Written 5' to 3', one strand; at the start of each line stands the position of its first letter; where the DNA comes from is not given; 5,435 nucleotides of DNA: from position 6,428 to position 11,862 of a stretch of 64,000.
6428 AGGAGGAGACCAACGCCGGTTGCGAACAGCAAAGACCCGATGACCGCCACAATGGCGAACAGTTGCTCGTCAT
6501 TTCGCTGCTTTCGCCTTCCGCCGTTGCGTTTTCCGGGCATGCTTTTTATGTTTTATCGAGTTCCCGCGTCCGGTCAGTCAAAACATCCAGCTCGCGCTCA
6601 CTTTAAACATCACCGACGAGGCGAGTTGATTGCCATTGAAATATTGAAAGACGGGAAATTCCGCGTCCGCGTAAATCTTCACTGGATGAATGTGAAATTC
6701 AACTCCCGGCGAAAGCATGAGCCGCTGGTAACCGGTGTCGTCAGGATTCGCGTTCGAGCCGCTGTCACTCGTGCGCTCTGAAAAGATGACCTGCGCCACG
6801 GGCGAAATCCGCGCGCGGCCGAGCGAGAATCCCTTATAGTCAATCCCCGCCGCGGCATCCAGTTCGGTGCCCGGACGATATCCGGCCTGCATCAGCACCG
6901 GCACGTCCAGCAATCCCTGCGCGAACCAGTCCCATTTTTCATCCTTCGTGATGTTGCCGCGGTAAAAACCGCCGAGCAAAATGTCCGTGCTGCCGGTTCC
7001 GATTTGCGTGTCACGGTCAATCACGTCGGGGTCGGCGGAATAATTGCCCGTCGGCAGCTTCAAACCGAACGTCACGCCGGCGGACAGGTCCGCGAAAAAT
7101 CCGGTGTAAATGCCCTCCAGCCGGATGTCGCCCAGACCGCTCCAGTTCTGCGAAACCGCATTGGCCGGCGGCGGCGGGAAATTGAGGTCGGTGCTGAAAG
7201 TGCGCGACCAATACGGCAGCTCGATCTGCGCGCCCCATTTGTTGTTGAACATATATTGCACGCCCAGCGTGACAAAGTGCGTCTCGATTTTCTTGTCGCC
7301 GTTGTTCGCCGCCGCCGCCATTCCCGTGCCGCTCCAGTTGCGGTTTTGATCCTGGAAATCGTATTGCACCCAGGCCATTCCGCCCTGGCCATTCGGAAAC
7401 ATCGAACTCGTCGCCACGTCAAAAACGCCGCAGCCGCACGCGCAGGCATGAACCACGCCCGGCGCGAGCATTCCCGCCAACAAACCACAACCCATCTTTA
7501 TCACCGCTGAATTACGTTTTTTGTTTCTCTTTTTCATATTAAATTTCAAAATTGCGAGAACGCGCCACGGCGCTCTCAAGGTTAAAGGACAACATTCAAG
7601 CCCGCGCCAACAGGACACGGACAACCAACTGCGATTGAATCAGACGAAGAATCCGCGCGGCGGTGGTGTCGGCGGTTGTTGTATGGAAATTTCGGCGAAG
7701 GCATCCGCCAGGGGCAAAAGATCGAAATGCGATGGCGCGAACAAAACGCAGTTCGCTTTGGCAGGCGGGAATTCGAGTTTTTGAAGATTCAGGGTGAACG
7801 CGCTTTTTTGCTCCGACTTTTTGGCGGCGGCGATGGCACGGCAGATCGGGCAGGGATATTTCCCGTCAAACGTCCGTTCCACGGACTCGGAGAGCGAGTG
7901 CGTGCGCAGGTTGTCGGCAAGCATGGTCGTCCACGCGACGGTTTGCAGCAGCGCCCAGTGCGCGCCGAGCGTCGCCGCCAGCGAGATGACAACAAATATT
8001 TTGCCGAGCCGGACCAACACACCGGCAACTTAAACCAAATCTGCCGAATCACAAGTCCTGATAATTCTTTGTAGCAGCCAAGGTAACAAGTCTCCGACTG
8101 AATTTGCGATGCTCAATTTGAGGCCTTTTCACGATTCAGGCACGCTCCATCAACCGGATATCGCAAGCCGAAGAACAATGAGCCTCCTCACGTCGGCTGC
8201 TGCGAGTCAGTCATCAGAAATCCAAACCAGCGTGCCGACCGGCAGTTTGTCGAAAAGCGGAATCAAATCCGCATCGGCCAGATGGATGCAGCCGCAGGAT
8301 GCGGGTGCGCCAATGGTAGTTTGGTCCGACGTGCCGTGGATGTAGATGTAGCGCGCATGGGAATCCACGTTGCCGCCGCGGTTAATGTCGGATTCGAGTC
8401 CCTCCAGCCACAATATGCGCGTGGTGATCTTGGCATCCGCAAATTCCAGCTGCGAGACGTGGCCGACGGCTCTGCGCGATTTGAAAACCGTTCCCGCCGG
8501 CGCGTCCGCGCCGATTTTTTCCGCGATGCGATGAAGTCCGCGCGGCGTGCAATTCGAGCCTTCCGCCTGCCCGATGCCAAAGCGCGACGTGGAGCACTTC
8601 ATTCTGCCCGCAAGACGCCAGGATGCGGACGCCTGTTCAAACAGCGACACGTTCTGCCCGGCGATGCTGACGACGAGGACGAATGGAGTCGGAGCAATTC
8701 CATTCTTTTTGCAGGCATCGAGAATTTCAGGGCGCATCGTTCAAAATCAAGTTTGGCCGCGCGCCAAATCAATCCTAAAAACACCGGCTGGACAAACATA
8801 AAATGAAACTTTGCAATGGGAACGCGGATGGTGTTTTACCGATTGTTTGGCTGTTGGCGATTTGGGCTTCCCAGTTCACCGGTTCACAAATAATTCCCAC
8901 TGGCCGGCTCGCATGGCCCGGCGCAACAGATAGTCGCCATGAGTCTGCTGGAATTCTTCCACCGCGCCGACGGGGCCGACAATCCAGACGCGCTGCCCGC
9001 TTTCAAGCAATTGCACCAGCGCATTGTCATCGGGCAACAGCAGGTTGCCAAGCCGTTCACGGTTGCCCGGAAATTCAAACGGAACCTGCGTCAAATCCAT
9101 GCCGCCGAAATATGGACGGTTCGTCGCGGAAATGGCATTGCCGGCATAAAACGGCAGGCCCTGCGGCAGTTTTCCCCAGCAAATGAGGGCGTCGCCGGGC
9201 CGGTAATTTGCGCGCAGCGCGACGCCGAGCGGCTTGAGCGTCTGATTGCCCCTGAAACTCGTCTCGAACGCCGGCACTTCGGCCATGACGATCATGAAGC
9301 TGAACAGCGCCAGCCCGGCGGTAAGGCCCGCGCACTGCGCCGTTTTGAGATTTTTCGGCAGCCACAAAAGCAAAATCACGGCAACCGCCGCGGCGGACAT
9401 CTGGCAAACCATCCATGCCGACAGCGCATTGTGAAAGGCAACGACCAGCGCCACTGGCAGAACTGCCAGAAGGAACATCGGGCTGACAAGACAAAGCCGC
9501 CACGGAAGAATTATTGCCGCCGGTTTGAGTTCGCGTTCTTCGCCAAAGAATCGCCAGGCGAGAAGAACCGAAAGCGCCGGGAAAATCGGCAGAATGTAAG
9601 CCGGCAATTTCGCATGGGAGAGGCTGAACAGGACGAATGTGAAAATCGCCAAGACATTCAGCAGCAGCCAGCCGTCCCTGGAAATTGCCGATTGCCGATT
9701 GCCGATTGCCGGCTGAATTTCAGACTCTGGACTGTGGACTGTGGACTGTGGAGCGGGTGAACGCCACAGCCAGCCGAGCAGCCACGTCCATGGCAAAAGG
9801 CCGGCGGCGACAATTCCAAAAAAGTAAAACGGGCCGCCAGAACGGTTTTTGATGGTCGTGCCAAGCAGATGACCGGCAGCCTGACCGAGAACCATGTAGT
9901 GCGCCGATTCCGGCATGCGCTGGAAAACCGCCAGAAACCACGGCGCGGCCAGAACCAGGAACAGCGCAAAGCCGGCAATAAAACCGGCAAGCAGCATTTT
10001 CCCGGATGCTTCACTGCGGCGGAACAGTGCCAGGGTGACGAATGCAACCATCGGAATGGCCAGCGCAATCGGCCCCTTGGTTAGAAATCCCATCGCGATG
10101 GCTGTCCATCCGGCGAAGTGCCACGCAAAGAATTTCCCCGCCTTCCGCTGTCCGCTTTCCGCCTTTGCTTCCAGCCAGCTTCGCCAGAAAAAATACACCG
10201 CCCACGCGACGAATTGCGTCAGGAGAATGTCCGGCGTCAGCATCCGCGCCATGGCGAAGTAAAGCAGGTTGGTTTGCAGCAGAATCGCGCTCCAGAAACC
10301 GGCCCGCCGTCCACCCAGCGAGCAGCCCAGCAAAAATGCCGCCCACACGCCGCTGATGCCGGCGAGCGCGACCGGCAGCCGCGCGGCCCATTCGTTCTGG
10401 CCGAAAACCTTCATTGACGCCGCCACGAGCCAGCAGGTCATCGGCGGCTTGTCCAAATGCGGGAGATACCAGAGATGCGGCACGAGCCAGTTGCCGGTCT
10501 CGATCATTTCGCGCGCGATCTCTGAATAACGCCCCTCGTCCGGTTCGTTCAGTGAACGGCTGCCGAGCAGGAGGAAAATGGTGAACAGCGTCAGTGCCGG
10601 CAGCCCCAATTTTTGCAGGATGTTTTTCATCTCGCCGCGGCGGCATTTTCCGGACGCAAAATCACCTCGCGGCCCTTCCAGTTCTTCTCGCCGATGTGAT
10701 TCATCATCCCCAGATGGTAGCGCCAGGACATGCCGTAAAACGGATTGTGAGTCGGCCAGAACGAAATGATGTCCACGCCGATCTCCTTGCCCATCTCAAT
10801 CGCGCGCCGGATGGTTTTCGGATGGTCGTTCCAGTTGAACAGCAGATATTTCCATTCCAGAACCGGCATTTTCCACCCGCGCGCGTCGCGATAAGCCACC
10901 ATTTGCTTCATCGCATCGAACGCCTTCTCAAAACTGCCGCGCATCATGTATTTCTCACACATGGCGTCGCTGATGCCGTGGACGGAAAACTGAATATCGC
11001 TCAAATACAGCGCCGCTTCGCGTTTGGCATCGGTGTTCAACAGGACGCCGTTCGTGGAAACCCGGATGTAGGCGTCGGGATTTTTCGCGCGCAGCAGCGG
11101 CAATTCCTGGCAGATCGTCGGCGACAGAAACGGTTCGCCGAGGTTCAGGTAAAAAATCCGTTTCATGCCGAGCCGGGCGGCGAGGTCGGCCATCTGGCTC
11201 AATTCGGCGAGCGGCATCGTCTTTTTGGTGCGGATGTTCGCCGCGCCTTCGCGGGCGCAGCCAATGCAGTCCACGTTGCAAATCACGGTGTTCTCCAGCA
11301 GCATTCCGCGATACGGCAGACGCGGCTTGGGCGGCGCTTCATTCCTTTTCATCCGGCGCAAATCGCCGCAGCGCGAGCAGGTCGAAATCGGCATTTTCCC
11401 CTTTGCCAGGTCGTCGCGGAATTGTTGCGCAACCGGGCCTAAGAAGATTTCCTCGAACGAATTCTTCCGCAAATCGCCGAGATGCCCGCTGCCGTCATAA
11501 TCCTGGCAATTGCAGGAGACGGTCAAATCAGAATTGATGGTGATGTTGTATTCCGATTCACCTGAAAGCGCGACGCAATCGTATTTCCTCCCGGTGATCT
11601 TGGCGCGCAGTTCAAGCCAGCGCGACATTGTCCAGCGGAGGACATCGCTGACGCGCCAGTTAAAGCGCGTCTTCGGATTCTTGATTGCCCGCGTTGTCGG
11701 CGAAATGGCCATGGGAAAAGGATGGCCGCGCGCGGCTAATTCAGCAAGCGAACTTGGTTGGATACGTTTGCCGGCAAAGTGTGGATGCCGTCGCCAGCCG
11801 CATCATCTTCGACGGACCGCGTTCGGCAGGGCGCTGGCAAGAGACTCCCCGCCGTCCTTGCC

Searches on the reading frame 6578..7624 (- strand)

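Call 45: search_protein_families(library=pfam, proteins=[window:6578-7624:-], max_evalue=0.001)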
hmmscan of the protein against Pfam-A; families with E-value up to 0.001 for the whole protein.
window:6578-7624:- (348 aa): 1 family
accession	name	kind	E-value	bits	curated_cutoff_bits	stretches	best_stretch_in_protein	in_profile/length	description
PF13505.12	OMP_b-brl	-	4.4e-06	27.4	28.7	0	82-189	27-110/175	Outer membrane protein beta-barrel domain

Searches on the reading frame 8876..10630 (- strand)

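Call 45: search_protein_families(library=pfam, proteins=[window:8876-10630:-], max_evalue=0.001)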
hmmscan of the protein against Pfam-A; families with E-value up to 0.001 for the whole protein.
window:8876-10630:- (584 aa): 1 family
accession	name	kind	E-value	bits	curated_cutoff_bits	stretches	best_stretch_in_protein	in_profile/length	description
PF13231.12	PMT_2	-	2.9e-20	73.5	26.1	1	60-225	1-155/160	Dolichyl-phosphate-mannose-protein mannosyltransferase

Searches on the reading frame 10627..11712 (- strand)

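Call 45: search_protein_families(library=pfam, proteins=[window:10627-11712:-], max_evalue=0.001)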
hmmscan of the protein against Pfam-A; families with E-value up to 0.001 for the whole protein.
window:10627-11712:- (361 aa): 2 families
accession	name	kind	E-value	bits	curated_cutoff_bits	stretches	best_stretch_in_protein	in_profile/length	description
PF04055.27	Radical_SAM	-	1.5e-13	51.7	29.5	1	142-272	4-137/166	Radical SAM superfamily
PF13186.11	SPASM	-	4.3e-06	27.3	21.5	1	56-115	7-66/67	Iron-sulfur cluster-binding domain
